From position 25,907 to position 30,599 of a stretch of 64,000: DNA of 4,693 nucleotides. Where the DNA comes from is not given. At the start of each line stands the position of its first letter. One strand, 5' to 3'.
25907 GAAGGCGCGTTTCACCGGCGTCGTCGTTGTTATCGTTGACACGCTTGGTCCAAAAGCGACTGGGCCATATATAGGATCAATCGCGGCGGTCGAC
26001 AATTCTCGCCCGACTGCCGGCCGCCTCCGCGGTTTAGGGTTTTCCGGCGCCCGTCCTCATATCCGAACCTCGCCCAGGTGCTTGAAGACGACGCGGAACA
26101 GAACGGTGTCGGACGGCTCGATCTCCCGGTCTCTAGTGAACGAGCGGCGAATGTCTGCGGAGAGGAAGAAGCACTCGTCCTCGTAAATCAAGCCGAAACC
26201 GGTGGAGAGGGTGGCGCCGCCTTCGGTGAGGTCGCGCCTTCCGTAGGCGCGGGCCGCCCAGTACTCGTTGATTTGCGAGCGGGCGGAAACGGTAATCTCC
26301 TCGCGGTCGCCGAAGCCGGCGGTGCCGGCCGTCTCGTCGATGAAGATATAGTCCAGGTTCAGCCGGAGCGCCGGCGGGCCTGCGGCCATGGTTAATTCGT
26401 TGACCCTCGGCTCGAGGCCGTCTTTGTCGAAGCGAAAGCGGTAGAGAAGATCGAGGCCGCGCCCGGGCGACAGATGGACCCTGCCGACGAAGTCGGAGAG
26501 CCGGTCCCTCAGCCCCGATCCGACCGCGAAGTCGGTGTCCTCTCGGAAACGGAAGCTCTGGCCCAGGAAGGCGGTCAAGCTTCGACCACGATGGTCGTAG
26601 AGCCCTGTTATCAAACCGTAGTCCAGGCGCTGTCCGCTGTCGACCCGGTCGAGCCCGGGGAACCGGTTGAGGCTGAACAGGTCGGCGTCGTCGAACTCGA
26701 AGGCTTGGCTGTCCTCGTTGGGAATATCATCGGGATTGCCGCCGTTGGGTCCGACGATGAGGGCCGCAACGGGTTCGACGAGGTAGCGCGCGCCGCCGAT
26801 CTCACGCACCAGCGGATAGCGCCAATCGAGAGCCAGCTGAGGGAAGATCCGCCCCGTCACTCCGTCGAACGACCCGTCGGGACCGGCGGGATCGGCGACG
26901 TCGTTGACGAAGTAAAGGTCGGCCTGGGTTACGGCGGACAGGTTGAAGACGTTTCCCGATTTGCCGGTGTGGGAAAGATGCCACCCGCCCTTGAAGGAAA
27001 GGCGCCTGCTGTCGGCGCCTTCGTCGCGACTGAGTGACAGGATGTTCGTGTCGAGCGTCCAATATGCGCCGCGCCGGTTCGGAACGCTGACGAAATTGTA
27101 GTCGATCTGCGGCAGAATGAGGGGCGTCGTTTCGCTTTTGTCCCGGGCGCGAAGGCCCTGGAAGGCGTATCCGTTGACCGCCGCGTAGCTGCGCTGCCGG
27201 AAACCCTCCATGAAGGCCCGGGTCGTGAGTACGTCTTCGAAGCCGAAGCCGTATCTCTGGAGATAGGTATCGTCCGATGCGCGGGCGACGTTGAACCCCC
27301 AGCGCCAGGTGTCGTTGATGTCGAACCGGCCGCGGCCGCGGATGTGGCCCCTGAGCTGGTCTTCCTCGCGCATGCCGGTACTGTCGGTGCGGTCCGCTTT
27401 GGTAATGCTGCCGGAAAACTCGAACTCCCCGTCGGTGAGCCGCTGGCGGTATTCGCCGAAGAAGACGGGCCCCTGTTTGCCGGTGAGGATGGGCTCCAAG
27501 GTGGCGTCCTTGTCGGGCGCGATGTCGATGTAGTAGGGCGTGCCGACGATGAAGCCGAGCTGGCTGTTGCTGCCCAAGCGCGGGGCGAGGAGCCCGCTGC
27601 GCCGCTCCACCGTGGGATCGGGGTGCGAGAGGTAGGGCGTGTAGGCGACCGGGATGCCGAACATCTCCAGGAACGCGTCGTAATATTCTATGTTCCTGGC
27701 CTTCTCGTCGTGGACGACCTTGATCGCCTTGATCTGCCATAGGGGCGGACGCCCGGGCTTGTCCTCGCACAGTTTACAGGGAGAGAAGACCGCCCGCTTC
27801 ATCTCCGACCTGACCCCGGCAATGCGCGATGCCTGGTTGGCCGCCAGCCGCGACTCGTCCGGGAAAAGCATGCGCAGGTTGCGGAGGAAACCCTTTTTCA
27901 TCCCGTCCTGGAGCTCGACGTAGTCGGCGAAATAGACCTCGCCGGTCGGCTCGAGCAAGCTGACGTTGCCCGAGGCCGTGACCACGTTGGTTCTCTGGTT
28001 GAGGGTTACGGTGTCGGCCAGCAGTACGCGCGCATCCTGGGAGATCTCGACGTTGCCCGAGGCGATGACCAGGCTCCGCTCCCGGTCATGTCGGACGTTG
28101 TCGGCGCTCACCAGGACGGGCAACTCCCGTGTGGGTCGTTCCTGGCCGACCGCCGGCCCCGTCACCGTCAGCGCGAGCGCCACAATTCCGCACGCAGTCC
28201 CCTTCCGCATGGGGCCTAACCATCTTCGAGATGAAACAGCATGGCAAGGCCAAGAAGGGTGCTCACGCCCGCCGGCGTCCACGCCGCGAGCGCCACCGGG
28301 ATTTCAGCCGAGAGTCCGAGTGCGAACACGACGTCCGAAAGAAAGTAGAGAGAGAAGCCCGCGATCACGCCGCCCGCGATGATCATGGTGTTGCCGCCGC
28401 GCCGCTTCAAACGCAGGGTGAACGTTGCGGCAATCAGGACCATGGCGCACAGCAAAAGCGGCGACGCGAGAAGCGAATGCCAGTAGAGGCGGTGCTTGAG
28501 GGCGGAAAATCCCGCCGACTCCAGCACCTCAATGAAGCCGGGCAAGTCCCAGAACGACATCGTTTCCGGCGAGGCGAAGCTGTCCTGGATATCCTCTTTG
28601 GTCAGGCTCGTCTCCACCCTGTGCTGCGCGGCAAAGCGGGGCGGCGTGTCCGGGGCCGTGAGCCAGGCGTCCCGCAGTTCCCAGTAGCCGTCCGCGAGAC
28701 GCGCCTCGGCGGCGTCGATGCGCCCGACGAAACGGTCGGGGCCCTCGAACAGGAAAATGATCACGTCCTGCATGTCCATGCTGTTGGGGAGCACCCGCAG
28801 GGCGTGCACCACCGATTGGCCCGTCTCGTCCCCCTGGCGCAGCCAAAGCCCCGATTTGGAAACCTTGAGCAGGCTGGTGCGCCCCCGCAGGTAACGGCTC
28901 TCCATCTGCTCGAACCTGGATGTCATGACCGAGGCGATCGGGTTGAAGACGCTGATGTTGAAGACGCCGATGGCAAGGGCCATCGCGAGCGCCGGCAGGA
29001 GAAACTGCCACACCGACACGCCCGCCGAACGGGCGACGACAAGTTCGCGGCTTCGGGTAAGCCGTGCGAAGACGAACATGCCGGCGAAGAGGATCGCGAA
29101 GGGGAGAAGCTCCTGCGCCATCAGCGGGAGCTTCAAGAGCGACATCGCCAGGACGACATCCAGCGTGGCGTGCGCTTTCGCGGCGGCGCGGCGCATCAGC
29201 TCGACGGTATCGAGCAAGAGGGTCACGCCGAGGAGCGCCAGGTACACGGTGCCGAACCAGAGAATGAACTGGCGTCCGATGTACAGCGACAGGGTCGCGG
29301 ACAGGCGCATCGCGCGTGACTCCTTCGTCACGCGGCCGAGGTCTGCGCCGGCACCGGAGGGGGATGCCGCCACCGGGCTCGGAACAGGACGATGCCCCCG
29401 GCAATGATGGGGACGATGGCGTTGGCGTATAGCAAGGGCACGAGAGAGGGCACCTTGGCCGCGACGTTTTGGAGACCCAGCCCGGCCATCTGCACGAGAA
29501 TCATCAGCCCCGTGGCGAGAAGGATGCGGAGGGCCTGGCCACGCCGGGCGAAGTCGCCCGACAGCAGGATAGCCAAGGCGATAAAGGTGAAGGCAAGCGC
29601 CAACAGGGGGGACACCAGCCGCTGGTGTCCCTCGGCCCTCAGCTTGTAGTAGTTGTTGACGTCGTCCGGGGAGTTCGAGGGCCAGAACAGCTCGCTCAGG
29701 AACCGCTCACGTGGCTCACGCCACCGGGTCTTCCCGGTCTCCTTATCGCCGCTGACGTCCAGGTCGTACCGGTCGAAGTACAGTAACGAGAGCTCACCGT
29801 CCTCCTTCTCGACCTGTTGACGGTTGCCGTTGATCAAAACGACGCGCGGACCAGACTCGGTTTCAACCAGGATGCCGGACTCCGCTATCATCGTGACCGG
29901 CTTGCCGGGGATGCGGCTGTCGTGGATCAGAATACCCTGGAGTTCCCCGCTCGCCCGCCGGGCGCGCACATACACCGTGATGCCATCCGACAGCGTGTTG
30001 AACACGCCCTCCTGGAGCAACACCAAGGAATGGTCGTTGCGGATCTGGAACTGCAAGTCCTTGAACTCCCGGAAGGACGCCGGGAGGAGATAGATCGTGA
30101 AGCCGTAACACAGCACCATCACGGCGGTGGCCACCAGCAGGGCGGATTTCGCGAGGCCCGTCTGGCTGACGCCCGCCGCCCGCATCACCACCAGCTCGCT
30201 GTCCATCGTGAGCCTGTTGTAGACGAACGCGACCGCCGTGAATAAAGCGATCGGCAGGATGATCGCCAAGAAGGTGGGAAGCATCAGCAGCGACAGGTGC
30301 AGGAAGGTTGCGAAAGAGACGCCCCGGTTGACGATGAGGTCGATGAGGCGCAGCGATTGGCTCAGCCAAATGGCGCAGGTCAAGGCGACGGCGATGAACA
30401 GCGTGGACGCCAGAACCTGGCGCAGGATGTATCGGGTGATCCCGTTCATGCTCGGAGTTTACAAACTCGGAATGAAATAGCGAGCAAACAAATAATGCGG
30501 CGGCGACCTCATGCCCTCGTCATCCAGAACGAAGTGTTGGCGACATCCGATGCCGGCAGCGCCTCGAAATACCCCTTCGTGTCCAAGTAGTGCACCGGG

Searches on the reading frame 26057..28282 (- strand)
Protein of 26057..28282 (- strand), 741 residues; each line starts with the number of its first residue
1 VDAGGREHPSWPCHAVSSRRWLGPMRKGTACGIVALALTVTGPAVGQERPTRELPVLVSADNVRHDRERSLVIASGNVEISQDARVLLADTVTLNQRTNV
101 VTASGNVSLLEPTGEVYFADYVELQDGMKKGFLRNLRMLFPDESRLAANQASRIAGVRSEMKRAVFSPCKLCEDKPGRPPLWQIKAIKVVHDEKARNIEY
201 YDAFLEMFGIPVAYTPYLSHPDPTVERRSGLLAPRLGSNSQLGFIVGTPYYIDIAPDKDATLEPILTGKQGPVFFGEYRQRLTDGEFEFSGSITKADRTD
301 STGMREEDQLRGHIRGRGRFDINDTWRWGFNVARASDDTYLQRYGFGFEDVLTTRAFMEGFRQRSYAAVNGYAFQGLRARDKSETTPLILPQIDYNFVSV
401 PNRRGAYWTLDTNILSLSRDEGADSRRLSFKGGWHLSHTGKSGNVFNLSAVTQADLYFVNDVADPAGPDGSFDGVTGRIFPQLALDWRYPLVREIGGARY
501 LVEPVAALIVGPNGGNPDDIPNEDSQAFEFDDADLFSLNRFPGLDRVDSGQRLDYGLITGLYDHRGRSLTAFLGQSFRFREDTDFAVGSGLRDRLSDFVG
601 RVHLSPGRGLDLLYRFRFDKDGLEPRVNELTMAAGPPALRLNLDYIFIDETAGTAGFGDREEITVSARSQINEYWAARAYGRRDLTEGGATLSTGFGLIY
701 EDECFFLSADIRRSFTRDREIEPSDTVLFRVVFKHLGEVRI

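Call 5: search_protein_families(library=pfam, proteins=[window:26057-28282:-], max_evalue=0.1)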
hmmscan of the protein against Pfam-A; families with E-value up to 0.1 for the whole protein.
window:26057-28282:- (741 aa): 3 families
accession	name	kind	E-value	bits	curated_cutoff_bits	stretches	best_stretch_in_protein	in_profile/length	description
PF04453.20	LptD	-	2.2e-60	205.4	22.4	1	311-675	3-384/384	LPS transport system D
PF03968.19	LptD_N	-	4.2e-06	27.4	20.4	1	58-128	2-68/113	LptA/(LptD N-terminal domain) LPS transport protein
PF13100.11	OstA_2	-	0.04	14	21.2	1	69-109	20-60/158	OstA-like protein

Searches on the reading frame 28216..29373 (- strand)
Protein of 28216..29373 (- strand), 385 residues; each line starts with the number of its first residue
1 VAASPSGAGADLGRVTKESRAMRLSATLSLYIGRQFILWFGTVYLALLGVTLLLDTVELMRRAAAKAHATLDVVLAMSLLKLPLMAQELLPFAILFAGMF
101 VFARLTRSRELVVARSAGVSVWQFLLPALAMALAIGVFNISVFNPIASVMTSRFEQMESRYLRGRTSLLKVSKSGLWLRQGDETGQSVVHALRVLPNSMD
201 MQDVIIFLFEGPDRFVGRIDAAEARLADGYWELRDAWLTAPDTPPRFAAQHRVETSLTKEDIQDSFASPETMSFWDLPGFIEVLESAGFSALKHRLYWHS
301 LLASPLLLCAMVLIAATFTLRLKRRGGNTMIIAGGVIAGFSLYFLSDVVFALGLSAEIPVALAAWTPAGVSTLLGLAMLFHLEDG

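Call 5: search_protein_families(library=pfam, proteins=[window:28216-29373:-], max_evalue=0.1)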
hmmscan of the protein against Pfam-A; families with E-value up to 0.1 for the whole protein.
window:28216-29373:- (385 aa): 1 family
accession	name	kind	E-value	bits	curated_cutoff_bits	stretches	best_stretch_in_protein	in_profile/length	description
PF03739.19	LptF_LptG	-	3.5e-67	227.4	27.9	1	31-379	2-351/353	Lipopolysaccharide export system permease LptF/LptG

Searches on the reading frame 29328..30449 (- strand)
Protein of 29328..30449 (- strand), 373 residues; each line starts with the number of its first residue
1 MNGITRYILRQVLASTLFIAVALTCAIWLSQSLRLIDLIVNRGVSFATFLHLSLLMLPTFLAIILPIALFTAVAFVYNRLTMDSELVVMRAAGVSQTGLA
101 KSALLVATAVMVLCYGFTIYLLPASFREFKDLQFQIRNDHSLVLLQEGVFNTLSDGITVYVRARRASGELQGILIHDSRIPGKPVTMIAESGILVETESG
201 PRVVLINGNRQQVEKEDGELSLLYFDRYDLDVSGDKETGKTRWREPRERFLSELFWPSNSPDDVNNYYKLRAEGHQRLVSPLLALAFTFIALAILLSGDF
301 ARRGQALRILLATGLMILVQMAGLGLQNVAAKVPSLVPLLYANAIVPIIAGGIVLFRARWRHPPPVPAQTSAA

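Call 5: search_protein_families(library=pfam, proteins=[window:29328-30449:-], max_evalue=0.1)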
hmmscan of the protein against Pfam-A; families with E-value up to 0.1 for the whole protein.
window:29328-30449:- (373 aa): 1 family
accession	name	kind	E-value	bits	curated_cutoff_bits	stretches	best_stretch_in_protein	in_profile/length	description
PF03739.19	LptF_LptG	-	3.9e-72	243.6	27.9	1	6-356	1-349/353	Lipopolysaccharide export system permease LptF/LptG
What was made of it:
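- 29328..30449 (-): lptF, the left flank. First gene of lptF-lptG-lptD-surA-pdxA-rsmA. Pfam LptF_LptG, E 3.9e-72 (call 5).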

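Call 7: find_related_loci(query=window:29328-30449:-, collection=genome_contigs, flank=10000)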
Query window:29328-30449:- (373 aa) in genome_contigs; peptide patterns used: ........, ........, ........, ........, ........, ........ (x = any residue, [..] = any of these).
113 stretches matched a pattern; 61 encode a relative of the query (tblastn E <= 1e-3); 61 distinct loci.
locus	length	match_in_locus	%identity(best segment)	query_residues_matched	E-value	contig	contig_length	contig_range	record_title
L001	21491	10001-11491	64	1-372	2e-158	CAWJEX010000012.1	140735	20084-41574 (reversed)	MAG: uncultured Alphaproteobacteria bacterium isolate MFD09222.bin.1.102 genome assembly, contig: contig_189569, whole g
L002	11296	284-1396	54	1-368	7e-120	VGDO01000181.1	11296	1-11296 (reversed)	MAG: Alphaproteobacteria bacterium isolate M_DeepCast_50m_m2_111 M_DeepCast_50m_m2_111_Ga0194121_10010411, whole genome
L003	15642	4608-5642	53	1-349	5e-119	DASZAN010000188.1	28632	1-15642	MAG TPA_asm: Stellaceae bacterium isolate SMAG_U6389 k141_205367, whole genome shotgun sequence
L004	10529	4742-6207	56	1-358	3e-119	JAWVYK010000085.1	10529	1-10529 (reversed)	MAG: Rhodovibrionaceae bacterium isolate HN14.bin.1 k141_1065330_length_10529_cov_13.0000, whole genome shotgun sequence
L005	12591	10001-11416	49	1-369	1e-115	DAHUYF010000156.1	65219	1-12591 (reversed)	MAG TPA_asm: Rhodospirillales bacterium isolate clean1664 k141_722101, whole genome shotgun sequence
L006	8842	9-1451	52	1-344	5e-115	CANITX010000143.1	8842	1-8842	MAG: Rhodospirillales bacterium isolate RH-15aug16-242 genome assembly, contig: RH-15aug16-C19305, whole genome shotgun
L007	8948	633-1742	51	1-373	3e-114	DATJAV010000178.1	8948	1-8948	MAG TPA_asm: Stellaceae bacterium isolate SMAG_U15337 k141_1783701, whole genome shotgun sequence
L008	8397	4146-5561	50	1-369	9e-114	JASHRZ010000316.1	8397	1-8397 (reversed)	MAG: Alphaproteobacteria bacterium isolate JOPF114 JOPF_NEAR_contig_608992, whole genome shotgun sequence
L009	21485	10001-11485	51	1-369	1e-113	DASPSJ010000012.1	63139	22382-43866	MAG TPA_asm: Stellaceae bacterium isolate SMAG_U12248 k141_1932128, whole genome shotgun sequence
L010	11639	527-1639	49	1-369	3e-113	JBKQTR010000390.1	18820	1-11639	MAG: Stellaceae bacterium isolate MHr2D2E2F__bin_5 MHr2D2E2F_000000237948, whole genome shotgun sequence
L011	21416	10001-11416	50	1-369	6e-115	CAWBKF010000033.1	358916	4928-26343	MAG: uncultured Alphaproteobacteria bacterium isolate MFD03044.bin.2.74 genome assembly, contig: contig_36833, whole gen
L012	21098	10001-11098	48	1-363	9e-112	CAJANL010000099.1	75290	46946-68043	MAG: uncultured Rhodospirillaceae bacterium isolate Loc080925-5-5m_bin-0078 genome assembly, contig: bin-0078:099/340, w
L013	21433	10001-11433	49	1-349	2e-111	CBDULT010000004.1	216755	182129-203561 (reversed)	MAG TPA_asm: uncultured Thalassospiraceae bacterium isolate SRR22808124_binner12_Refined_92 genome assembly, contig: ERZ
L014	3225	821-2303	47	1-361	4e-103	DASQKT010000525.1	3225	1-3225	MAG TPA_asm: Skermanella sp. isolate SMAG_U11919 k141_3617388, whole genome shotgun sequence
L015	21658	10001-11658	49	1-352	5e-100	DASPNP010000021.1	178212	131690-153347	MAG TPA_asm: Azospirillaceae bacterium isolate SMAG_U12124 k141_116113, whole genome shotgun sequence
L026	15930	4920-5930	47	1-337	5e-88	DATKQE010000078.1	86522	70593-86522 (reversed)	MAG TPA_asm: Stellaceae bacterium isolate SMAG_U13994 k141_629734, whole genome shotgun sequence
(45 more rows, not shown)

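Call 65: search_protein_families(library=pfam, proteins=[L009:8313-9902:-, L009:6405-8273:-, L026:3262-4788:-], max_evalue=0.05)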
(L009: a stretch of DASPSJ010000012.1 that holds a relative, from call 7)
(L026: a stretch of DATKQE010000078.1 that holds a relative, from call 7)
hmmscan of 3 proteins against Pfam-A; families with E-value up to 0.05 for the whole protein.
L009:8313-9902:- (529 aa): 0 families

L009:6405-8273:- (622 aa): 0 families

L026:3262-4788:- (508 aa): 0 families
